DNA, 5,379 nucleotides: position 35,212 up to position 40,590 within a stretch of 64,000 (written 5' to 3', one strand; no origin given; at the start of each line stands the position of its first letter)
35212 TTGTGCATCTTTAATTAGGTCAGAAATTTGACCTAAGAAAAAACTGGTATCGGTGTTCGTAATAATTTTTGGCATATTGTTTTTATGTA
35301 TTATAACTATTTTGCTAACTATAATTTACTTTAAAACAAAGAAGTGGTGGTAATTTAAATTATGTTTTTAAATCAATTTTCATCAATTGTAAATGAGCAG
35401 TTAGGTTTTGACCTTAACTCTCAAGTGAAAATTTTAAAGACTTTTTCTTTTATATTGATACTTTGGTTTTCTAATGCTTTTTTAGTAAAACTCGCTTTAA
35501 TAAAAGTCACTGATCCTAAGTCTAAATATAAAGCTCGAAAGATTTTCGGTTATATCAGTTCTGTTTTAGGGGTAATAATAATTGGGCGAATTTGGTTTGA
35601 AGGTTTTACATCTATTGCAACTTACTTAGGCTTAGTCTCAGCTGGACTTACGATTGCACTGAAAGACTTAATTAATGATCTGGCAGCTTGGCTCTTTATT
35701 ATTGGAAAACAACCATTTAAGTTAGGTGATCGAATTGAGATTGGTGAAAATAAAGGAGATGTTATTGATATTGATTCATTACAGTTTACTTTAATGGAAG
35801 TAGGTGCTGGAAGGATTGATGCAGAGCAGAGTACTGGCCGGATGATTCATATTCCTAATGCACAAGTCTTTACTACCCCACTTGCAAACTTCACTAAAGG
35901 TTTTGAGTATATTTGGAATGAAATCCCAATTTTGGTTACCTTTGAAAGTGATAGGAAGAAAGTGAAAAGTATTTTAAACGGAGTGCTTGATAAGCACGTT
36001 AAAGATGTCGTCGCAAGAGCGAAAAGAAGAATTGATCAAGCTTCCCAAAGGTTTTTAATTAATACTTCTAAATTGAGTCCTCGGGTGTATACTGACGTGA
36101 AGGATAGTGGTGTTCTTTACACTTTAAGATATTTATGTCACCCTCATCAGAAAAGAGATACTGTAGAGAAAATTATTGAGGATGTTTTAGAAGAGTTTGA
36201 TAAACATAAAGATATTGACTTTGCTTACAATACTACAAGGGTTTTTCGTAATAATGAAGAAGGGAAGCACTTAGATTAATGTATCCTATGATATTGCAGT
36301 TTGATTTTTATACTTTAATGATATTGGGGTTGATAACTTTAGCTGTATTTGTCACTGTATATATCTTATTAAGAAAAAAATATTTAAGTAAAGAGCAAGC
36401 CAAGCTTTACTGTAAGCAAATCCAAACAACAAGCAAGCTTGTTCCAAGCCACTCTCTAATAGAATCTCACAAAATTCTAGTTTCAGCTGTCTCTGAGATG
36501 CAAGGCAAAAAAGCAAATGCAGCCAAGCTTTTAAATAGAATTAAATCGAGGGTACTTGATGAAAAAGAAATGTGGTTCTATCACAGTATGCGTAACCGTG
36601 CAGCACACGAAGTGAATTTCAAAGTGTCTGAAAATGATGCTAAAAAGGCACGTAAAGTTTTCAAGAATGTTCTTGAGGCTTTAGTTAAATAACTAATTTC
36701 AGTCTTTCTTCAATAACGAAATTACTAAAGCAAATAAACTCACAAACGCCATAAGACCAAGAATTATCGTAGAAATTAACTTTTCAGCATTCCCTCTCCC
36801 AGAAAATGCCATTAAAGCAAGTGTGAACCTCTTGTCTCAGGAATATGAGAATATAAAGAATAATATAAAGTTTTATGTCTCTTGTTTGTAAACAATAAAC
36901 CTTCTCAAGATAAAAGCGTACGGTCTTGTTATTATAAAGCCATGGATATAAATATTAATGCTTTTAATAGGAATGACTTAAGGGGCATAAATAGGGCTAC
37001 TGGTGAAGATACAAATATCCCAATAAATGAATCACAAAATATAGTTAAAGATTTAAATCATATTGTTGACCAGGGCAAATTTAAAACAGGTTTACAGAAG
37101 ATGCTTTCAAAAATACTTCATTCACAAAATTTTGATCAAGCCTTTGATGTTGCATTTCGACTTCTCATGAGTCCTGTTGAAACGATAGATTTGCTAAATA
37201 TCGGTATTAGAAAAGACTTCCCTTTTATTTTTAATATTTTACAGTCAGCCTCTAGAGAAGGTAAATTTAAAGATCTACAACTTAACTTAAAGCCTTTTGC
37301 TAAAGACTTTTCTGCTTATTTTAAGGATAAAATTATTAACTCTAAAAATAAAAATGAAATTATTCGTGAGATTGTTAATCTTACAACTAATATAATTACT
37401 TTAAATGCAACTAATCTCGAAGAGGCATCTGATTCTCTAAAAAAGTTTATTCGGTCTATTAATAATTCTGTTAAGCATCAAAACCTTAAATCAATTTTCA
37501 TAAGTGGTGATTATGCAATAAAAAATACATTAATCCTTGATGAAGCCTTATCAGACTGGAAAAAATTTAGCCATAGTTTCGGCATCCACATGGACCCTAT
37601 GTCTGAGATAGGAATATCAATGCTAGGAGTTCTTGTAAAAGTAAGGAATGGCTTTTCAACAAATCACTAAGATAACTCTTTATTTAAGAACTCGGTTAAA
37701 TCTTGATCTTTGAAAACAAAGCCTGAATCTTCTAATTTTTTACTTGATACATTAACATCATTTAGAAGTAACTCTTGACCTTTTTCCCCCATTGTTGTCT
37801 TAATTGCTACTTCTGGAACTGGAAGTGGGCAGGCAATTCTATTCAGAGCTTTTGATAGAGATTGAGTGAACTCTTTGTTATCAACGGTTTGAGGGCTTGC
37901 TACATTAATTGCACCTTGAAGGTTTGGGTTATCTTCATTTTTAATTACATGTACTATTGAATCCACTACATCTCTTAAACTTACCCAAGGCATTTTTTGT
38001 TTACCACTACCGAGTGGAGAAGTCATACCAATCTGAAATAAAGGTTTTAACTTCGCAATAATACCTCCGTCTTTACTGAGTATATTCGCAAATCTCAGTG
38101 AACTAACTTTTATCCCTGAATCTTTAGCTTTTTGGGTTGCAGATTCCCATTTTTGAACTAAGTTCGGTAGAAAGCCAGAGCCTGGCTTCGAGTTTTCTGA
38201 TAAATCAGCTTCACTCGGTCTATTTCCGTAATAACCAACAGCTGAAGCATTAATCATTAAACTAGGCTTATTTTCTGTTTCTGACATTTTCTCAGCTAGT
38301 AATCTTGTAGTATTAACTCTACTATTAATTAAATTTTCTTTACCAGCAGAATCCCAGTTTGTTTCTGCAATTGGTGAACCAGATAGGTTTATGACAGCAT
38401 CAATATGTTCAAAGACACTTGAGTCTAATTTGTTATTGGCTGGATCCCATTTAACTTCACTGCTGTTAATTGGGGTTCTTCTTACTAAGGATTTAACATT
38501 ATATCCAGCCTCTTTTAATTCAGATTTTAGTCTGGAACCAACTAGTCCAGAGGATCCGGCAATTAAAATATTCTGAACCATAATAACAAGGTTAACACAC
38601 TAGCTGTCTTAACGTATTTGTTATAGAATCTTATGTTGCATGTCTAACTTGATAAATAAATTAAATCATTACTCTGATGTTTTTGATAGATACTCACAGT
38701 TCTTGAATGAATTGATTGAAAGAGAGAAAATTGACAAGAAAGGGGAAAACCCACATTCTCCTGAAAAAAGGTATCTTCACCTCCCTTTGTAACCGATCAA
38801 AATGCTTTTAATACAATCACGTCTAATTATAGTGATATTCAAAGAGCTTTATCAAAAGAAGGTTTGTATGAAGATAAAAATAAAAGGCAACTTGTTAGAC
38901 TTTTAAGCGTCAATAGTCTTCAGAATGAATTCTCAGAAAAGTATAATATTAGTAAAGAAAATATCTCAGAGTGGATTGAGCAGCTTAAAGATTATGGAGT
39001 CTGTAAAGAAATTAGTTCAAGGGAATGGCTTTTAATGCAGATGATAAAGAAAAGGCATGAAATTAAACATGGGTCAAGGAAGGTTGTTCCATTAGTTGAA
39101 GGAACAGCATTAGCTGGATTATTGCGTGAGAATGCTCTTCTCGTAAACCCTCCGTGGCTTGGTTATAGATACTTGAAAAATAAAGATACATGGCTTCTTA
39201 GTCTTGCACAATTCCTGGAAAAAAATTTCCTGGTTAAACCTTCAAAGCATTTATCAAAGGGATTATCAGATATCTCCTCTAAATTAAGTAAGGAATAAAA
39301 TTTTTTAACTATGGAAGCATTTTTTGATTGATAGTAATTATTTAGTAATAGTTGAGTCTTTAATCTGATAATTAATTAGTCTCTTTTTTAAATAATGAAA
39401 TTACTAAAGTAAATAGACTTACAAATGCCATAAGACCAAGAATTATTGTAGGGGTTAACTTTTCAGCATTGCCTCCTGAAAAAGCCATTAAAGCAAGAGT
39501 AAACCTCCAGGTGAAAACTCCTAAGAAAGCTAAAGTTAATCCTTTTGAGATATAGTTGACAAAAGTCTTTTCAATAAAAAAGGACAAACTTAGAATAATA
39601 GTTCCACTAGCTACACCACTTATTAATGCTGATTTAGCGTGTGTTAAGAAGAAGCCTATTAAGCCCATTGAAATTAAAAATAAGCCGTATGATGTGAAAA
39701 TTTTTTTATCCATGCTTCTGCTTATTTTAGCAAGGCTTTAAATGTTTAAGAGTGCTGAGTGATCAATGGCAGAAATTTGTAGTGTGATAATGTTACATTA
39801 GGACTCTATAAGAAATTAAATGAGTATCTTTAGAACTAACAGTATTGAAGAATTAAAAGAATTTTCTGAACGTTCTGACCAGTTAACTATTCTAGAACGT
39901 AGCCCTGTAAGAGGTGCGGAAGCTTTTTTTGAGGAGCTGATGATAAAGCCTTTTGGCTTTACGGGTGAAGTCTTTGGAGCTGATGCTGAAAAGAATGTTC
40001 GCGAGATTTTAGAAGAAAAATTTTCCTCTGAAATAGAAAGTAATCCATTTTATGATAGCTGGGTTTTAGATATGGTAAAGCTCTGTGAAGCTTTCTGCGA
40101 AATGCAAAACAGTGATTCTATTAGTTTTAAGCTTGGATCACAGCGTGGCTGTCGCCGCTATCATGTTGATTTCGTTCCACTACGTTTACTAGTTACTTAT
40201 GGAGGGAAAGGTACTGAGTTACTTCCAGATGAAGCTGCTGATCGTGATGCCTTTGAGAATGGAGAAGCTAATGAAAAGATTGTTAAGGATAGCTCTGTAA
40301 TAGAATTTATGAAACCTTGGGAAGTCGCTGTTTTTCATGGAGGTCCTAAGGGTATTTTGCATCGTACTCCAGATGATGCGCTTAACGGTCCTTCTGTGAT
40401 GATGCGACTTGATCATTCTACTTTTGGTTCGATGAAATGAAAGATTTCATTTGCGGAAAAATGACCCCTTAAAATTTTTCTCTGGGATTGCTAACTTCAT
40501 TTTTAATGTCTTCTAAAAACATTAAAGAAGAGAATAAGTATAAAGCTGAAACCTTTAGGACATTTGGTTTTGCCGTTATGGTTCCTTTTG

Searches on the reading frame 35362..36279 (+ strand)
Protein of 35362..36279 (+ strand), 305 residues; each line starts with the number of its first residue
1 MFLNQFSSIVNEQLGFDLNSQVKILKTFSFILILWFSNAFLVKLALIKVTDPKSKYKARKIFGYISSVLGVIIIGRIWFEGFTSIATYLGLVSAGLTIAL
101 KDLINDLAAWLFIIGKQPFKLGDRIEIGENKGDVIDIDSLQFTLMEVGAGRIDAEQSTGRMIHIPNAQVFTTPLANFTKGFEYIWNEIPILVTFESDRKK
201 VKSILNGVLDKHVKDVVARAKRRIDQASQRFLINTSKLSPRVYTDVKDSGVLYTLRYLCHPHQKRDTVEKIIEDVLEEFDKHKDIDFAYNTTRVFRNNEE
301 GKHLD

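Call 12: search_protein_families(library=pfam, proteins=[window:35362-36279:+])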
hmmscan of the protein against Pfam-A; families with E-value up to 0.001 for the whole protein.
window:35362-36279:+ (305 aa): 1 family
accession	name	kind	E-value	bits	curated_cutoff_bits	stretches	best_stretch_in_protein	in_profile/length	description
PF00924.24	MS_channel_2nd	-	8.1e-13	48.7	20.2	1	102-179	1-68/68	Mechanosensitive ion channel, beta-domain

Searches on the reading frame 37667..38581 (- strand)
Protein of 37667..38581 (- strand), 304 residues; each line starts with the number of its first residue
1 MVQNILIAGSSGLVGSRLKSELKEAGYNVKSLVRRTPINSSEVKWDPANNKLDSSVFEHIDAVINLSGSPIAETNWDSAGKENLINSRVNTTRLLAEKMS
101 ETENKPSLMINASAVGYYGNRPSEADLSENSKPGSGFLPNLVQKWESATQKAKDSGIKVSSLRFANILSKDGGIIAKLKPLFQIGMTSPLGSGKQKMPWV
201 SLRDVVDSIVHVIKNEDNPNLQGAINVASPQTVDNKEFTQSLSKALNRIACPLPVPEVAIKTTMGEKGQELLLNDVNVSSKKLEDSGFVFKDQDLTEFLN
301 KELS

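Call 12: search_protein_families(library=pfam, proteins=[window:37667-38581:-])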
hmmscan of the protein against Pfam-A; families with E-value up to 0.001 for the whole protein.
window:37667-38581:- (304 aa): 5 families
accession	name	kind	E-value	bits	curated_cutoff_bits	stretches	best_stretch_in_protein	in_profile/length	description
PF01370.27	Epimerase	-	3.1e-18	66.5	20.9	1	5-228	1-240/240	NAD dependent epimerase/dehydratase family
PF08338.16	DUF1731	-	2.6e-10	40.3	27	1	255-300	1-45/47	Domain of unknown function (DUF1731)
PF04321.23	RmlD_sub_bind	-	5.4e-05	22.8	27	1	4-96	2-86/287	RmlD substrate binding domain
PF16363.11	GDP_Man_Dehyd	-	9.2e-05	22.5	27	0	6-129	1-143/332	GDP-mannose 4,6 dehydratase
PF05368.20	NmrA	-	0.00067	19.8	27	0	3-37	3-37/298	NmrA-like family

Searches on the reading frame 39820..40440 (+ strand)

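Call 28: search_protein_families(library=pfam, proteins=[window:39820-40440:+])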
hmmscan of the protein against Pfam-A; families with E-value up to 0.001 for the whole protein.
window:39820-40440:+ (206 aa): 1 family
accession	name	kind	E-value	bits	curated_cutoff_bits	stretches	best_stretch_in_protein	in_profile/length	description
PF08856.16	DUF1826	-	1.1e-23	84.6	22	1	8-198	3-202/202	Protein of unknown function (DUF1826)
